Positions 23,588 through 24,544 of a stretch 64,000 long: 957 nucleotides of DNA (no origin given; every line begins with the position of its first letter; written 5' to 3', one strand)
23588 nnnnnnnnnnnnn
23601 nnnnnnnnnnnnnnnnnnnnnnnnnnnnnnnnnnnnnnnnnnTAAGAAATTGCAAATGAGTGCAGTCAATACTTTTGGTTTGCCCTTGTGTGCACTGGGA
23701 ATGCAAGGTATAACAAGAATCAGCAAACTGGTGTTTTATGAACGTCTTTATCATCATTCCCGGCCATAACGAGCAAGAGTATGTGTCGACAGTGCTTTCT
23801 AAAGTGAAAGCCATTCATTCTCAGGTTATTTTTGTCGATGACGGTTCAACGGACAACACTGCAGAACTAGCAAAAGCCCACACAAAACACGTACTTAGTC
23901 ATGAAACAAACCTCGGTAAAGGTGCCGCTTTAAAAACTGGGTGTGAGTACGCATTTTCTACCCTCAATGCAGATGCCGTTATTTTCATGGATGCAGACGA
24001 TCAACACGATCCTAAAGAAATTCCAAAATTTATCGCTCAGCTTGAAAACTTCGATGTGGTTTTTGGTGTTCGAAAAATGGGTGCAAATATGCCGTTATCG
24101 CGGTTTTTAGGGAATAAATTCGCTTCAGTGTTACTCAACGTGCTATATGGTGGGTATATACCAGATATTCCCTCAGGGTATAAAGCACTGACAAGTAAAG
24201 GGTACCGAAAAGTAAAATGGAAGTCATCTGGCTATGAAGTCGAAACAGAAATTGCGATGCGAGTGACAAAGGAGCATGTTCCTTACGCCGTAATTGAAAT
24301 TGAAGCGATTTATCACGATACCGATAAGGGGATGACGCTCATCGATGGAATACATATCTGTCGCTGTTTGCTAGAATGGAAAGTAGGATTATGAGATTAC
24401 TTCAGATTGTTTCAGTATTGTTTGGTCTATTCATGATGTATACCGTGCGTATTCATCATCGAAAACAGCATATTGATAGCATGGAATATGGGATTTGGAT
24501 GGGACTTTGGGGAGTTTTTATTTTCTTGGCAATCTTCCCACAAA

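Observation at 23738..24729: Lipid-linked monosaccharide donor module 1: a short DPM1-like GT2 plus a DUF2304 membrane partner.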

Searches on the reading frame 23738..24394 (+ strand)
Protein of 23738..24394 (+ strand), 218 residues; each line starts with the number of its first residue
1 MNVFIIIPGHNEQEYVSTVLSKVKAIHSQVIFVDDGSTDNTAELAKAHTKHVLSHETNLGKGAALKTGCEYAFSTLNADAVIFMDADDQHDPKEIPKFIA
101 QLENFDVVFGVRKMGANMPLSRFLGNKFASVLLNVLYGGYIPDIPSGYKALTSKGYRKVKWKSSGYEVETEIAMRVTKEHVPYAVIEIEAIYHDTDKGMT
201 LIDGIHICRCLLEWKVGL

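Call 3: search_protein_families(library=pfam, proteins=[window:23738-24394:+], max_evalue=0.01)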
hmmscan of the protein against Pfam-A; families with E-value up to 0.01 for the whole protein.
window:23738-24394:+ (218 aa): 4 families
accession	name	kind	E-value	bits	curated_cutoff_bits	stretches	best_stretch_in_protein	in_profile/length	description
PF00535.33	Glycos_transf_2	-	8e-26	91.4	23.3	1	5-124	2-127/168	Glycosyl transferase family 2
PF10111.15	Glyco_tranf_2_2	-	3e-06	27.4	27.3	1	5-97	4-101/276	Glycosyltransferase like family 2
PF13641.12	Glyco_tranf_2_3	-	0.001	19.5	27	1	3-104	3-112/230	Glycosyltransferase like family 2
PF13704.12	Glyco_tranf_2_4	-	0.0068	17.3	27.5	0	11-87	2-81/98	Glycosyl transferase family 2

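Call 4: search_protein_families(library=ncbifam, proteins=[window:23738-24394:+], max_evalue=0.01)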
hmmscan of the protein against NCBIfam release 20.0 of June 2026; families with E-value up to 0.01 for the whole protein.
window:23738-24394:+ (218 aa): 18 families
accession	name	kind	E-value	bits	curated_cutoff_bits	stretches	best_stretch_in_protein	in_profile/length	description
TIGR04182.1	glyco_TIGR04182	equivalog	1.2e-28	100.4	325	1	2-208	1-211/293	S-layer glycoprotein N-glycosyltransferase AglJ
NF058614.1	PPMAGASynPpgS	equivalog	5.1e-28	98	370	1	3-208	2-216/226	polyprenyl-phospho-N-acetylgalactosaminyl synthase PpgS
NF041391.1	DPhHxTase_Halo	equivalog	1.5e-16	60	375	1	10-205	4-195/213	dolichyl-phosphate hexose transferase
NF047588.1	GlcsyltransPgfSStrep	equivalog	2.9e-15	56.3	500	1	5-153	5-161/308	glycosyltransferase PgfS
NF007986.1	PRK10714.1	equivalog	1.8e-12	46.9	529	1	2-135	7-144/316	undecaprenyl-phosphate 4-deoxy-4-formamido-L-arabinose transferase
TIGR04283.1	glyco_like_mftF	equivalog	4.3e-11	42.8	182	1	5-99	3-97/221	TIGR04283 family arsenosugar biosynthesis glycosyltransferase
TIGR03937.1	PgaC_IcaA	equivalog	2.1e-10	40.1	422.3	1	3-97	47-145/407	poly-beta-1,6-N-acetyl-D-glucosamine synthase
TIGR03965.1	mycofact_glyco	equivalog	5.8e-09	35.3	280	1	2-108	75-185/467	mycofactocin biosynthesis glycosyltransferase MftF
NF010496.0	PRK13915.1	equivalog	7.3e-09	35.1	262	1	2-100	32-140/307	glucosyl-3-phosphoglycerate synthase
NF007482.0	PRK10073.1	equivalog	3.1e-08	33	423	1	3-107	8-117/334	glycosyltransferase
NF041865.1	EpsU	equivalog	7.8e-08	31.7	700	1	5-104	43-149/394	exopolysaccharide biosynthesis GT2 family glycosyltransferase EpsU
NF041875.1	EPS_EpsD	equivalog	6.5e-07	29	370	1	5-102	3-104/325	exopolysaccharide biosynthesis glycosyltransferase EpsD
TIGR03469.1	HpnB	hypoth_equivalog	6.8e-07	28.6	379.25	1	2-106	45-164/386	hopene-associated glycosyltransferase HpnB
NF047683.1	TeichurnBiosyTuaG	equivalog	2.4e-06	27.4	400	1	3-109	8-118/252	teichuronic acid biosynthesis protein TuaG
TIGR04440.1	glyco_TIGR04440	domain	0.00023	21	70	1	3-104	2-108/215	TIGR00180 family glycosyltransferase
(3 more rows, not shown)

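Call 9: find_encoding_contigs(protein=window:23738-24394:+, flank=10000, max_places=6)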
Protein window:23738-24394:+ (218 aa): 1 contig read that carries it; 1 place shown.
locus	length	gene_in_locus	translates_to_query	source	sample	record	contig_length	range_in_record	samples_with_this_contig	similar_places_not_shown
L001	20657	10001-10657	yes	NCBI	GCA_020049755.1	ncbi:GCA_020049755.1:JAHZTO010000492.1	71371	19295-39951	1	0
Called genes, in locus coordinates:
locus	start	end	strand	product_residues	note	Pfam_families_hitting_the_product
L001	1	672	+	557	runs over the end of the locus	PF02366:PMT (weak), PF13231:PMT_2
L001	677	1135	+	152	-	PF00293:NUDIX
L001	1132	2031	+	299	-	PF00535:Glycos_transf_2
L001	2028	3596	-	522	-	PF13231:PMT_2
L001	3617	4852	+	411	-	PF13579:Glyco_trans_4_4 (faint), PF13439:Glyco_transf_4, PF00534:Glycos_transf_1, PF13692:Glyco_trans_1_4, PF20706:GT4-conflict (weak)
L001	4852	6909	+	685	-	-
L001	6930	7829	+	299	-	PF01073:3Beta_HSD, PF01370:Epimerase, PF02719:Polysacc_synt_2, PF04321:RmlD_sub_bind, PF05368:NmrA, PF07993:NAD_binding_4 (faint), PF13460:NAD_binding_10, PF16363:GDP_Man_Dehyd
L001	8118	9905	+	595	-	-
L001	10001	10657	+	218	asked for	PF00535:Glycos_transf_2, PF10111:Glyco_tranf_2_2 (weak)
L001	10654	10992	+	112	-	PF10066:DUF2304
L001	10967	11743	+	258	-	PF00535:Glycos_transf_2, PF10111:Glyco_tranf_2_2 (weak), PF13641:Glyco_tranf_2_3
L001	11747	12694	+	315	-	PF01073:3Beta_HSD (weak), PF01370:Epimerase, PF02719:Polysacc_synt_2 (faint), PF13460:NAD_binding_10 (faint), PF16363:GDP_Man_Dehyd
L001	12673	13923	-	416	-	PF13231:PMT_2 (weak)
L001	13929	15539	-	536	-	PF26626:DUF8201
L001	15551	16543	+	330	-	-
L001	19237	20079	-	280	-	PF00535:Glycos_transf_2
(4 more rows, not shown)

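Call 10: find_homologous_proteins(query=window:23738-24391:+, max_evalue=0.00001)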
Query window:23738-24391:+ (218 aa): 7789 proteins with E <= 0.00001 among 8000 candidates; the best 120 are listed.
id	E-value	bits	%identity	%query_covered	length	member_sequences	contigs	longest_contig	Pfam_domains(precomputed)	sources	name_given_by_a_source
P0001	4.9e-133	459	93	100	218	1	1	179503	PF10111.15,PF00535.33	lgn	-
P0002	4.7e-132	456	92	100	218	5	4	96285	PF10111.15,PF00535.33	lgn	-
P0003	5.8e-110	384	74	100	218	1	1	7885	PF00535.33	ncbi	-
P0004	2.6e-106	372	73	100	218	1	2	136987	PF10111.15,PF00535.33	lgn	-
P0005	2.0e-105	369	72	100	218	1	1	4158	PF10111.15,PF00535.33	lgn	-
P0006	6.3e-102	358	70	100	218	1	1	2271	PF00535.33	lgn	-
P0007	1.1e-100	354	69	100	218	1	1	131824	PF00535.33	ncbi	ncbi:MAG: glycosyltransferase family 2 protein [Candidatus Woesebacteria bacterium]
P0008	1.2e-100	354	68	100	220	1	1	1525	PF13641.13,PF00535.33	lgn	-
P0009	4.5e-98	345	69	100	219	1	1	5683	PF13641.13,PF00535.33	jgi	jgi:glycosyltransferase involved in cell wall biosynthesis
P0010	9.5e-97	341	68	100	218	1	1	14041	PF13641.13,PF00535.33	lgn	-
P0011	1.1e-96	341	66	100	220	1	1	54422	PF00535.33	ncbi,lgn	-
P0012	1.9e-96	340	64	100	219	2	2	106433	PF00535.33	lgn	-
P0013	1.4e-95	337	65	100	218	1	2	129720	PF13641.13,PF00535.33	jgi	jgi:glycosyltransferase involved in cell wall biosynthesis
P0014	1.9e-95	337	67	100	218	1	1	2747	PF00535.33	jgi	jgi:glycosyltransferase involved in cell wall biosynthesis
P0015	2.0e-95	336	64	100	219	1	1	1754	PF00535.33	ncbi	-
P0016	5.4e-95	335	67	100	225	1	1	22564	PF10111.15,PF00535.33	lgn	-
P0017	1.3e-94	334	66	99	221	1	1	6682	PF00535.33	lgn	-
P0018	7.5e-94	331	64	100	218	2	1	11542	PF13641.13,PF00535.33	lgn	-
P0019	1.3e-93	331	65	100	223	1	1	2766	PF00535.33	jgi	-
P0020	7.3e-93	328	65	100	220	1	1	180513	PF13641.13,PF00535.33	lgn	-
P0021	5.8e-92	325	64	100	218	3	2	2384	PF10111.15,PF13641.13,PF00535.33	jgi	jgi:glycosyltransferase involved in cell wall biosynthesis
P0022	5.8e-92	325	64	100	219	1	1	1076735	PF00535.33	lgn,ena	-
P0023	7.9e-92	325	64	100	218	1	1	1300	PF13641.13,PF00535.33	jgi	jgi:glycosyltransferase involved in cell wall biosynthesis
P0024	1.1e-91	324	65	100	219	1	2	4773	PF00535.33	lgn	-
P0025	1.1e-91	324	62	100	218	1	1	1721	PF00535.33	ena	-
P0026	1.6e-91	324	66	100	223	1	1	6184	PF00535.33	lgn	-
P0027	3.3e-91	323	65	100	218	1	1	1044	PF13641.13,PF00535.33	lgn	-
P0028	7.4e-91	322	61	100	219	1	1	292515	PF00535.33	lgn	-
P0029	2.8e-90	320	61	100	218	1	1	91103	PF00535.33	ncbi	-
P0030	9.4e-90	318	62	99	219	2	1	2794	PF00535.33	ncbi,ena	-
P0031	1.8e-89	317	60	100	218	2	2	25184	PF00535.33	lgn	-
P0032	2.1e-89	317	63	100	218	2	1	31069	PF13641.13,PF00535.33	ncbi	-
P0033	4.4e-89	316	62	100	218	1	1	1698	PF00535.33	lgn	-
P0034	5.3e-89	315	62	100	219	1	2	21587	PF00535.33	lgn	-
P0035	7.0e-89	315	63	100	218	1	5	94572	PF00535.33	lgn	-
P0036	7.9e-89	315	61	100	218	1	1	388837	PF00535.33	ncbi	-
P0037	1.4e-88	314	60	100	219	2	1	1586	PF13641.13,PF00535.33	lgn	-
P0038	1.8e-88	314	62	100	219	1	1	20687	PF00535.33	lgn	-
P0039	1.8e-88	314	62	100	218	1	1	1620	PF00535.33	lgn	-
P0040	2.0e-88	314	63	100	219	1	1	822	PF13641.13,PF00535.33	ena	-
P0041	2.6e-88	313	61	100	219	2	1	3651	PF13641.13,PF00535.33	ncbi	-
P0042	2.8e-88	313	62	100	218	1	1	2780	PF00535.33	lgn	-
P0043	4.1e-88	313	61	100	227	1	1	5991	PF10111.15,PF13641.13,PF00535.33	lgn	-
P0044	6.8e-88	312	63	100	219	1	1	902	PF00535.33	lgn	-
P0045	9.4e-88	311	61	100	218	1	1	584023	PF00535.33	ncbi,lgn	-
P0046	9.4e-88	311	60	100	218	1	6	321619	PF00535.33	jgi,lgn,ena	-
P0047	1.1e-87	311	61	100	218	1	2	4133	PF00535.33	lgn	-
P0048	1.5e-87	311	59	100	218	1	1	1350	PF00535.33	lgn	-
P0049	1.8e-87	310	61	100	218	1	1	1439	PF13641.13,PF00535.33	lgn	-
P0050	1.9e-87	310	61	100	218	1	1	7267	PF00535.33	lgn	-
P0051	2.2e-87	310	60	99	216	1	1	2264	PF00535.33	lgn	-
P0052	2.5e-87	310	61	100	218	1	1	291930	PF10111.15,PF00535.33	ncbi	-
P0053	2.6e-87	310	59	99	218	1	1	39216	PF13641.13,PF00535.33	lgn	-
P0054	7.8e-87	308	60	99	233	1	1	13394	PF00535.33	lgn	-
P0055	1.6e-86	307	62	100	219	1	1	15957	PF00535.33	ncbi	-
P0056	1.6e-86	307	61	100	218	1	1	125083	PF00535.33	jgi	jgi:glycosyltransferase involved in cell wall biosynthesis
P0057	2.7e-86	307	60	100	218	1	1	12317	PF13641.13,PF00535.33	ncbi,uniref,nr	ncbi:hypothetical protein C5B42_04995 [Candidatus Cerribacteria bacterium 'Amazon FNV 2010 28 9']|un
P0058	2.8e-86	307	60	100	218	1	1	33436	PF00535.33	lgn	-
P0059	3.7e-86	306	59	100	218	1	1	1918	PF00535.33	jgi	jgi:glycosyltransferase involved in cell wall biosynthesis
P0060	6.3e-86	305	59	99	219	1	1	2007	PF00535.33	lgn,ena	-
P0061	7.5e-86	305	61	100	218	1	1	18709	PF00535.33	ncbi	-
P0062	1.4e-85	304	61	100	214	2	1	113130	PF13641.13,PF00535.33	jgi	jgi:glycosyltransferase involved in cell wall biosynthesis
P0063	2.6e-85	303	58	100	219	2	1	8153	PF00535.33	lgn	-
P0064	4.2e-85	303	59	99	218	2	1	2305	PF00535.33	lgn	-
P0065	4.4e-85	303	61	100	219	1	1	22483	PF00535.33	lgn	-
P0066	5.4e-85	302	61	99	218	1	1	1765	PF00535.33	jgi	jgi:glycosyltransferase involved in cell wall biosynthesis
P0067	6.3e-85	302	58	100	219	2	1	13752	PF00535.33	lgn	-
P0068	6.4e-85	302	59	100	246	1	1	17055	PF13641.13,PF00535.33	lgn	-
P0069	6.7e-85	302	59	98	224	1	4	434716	PF00535.33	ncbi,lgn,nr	ncbi:MAG TPA: glycosyltransferase family 2 protein [Patescibacteria group bacterium]|nr:glycosyltran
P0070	2.2e-84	300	58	100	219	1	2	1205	PF13641.13,PF00535.33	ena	-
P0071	4.3e-84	299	58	100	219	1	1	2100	PF00535.33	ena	-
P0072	5.4e-84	299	58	100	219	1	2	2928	PF13641.13,PF00535.33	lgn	-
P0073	5.9e-84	299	62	100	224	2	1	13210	PF13641.13,PF00535.33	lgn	-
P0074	6.6e-84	299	59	100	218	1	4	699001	PF00535.33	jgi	jgi:glycosyltransferase involved in cell wall biosynthesis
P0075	7.6e-84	299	61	100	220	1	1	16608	PF13641.13,PF00535.33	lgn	-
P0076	7.8e-84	299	58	100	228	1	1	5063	PF00535.33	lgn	-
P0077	1.7e-83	297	61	100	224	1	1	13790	PF00535.33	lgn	-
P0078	1.8e-83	297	61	100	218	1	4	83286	PF13641.13,PF00535.33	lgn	-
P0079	5.1e-83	296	59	100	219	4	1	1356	PF10111.15,PF13641.13,PF00535.33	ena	-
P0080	1.7e-82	294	58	100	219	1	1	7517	PF13641.13,PF00535.33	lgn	-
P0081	4.2e-82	293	58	100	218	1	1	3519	PF00535.33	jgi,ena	-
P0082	6.5e-82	292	61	100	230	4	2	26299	PF13641.13,PF00535.33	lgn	-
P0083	8.5e-82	292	59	100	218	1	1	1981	PF00535.33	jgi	jgi:glycosyltransferase involved in cell wall biosynthesis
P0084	9.3e-82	292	57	100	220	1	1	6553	PF00535.33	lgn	-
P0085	4.6e-81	290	59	100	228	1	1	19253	PF10111.15,PF00535.33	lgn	-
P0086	5.0e-81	289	58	100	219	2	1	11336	PF00535.33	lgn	-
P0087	2.1e-80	287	57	100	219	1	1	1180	PF13641.13,PF00535.33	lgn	-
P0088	5.6e-80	286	55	100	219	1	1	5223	PF13641.13,PF00535.33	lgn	-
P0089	1.3e-79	285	59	99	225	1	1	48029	PF13641.13,PF00535.33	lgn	-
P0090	5.7e-79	283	59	100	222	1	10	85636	PF10111.15,PF13641.13,PF00535.33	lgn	-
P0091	7.1e-79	282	60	99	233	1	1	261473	PF00535.33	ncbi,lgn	-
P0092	7.7e-79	282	56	99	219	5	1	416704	PF13641.13,PF00535.33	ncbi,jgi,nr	ncbi:MAG: hypothetical protein A2378_02015 [Candidatus Pacebacteria bacterium RIFOXYB1_FULL_44_10]|n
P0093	1.1e-78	282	57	100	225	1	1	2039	PF00535.33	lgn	-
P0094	1.6e-78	281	56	100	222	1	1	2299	PF00535.33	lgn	-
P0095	1.8e-78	281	56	99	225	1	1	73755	PF00535.33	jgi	jgi:glycosyltransferase involved in cell wall biosynthesis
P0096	2.3e-78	281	57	100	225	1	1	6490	PF00535.33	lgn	-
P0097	2.4e-78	281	57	97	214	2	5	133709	PF00535.33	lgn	-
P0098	3.4e-78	280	56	100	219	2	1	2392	PF10111.15,PF13641.13,PF00535.33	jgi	jgi:glycosyltransferase involved in cell wall biosynthesis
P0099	4.1e-78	280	59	100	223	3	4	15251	PF13641.13,PF00535.33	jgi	jgi:glycosyltransferase involved in cell wall biosynthesis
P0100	7.3e-78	279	56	100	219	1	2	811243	PF13641.13,PF00535.33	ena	-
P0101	9.1e-78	279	57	100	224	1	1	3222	PF00535.33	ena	-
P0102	1.1e-77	279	59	99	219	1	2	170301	PF13641.13,PF00535.33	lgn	-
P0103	1.1e-77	278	56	100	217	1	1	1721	PF10111.15,PF00535.33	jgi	jgi:glycosyltransferase involved in cell wall biosynthesis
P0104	1.3e-77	278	56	100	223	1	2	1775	PF13641.13,PF00535.33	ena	-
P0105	2.7e-77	277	56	100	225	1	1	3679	PF00535.33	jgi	jgi:glycosyltransferase involved in cell wall biosynthesis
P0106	3.0e-77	277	54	100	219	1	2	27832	PF00535.33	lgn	-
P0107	5.2e-77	276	52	100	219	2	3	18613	PF13641.13,PF00535.33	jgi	-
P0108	1.1e-76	275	56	100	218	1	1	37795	PF13641.13,PF00535.33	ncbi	-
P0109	1.2e-76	275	57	98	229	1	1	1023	PF00535.33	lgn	-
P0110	2.0e-76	274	56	100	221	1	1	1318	PF00535.33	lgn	-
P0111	2.3e-76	274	55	100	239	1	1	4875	PF10111.15,PF13641.13,PF00535.33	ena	-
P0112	2.9e-76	274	56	99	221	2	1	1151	PF00535.33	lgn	-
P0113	3.9e-76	273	55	100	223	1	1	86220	PF00535.33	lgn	-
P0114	4.2e-76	273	55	100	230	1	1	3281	PF00535.33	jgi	-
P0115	5.0e-76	273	55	100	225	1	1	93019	PF00535.33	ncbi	-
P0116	8.8e-76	272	55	100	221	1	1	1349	PF13641.13,PF00535.33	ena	-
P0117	1.3e-75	272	54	100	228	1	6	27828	PF00535.33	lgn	-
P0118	1.6e-75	271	56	100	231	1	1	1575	PF13641.13,PF00535.33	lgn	-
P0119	1.6e-75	271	53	100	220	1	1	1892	PF00535.33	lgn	-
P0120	1.8e-75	271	53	100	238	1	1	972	PF00535.33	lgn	-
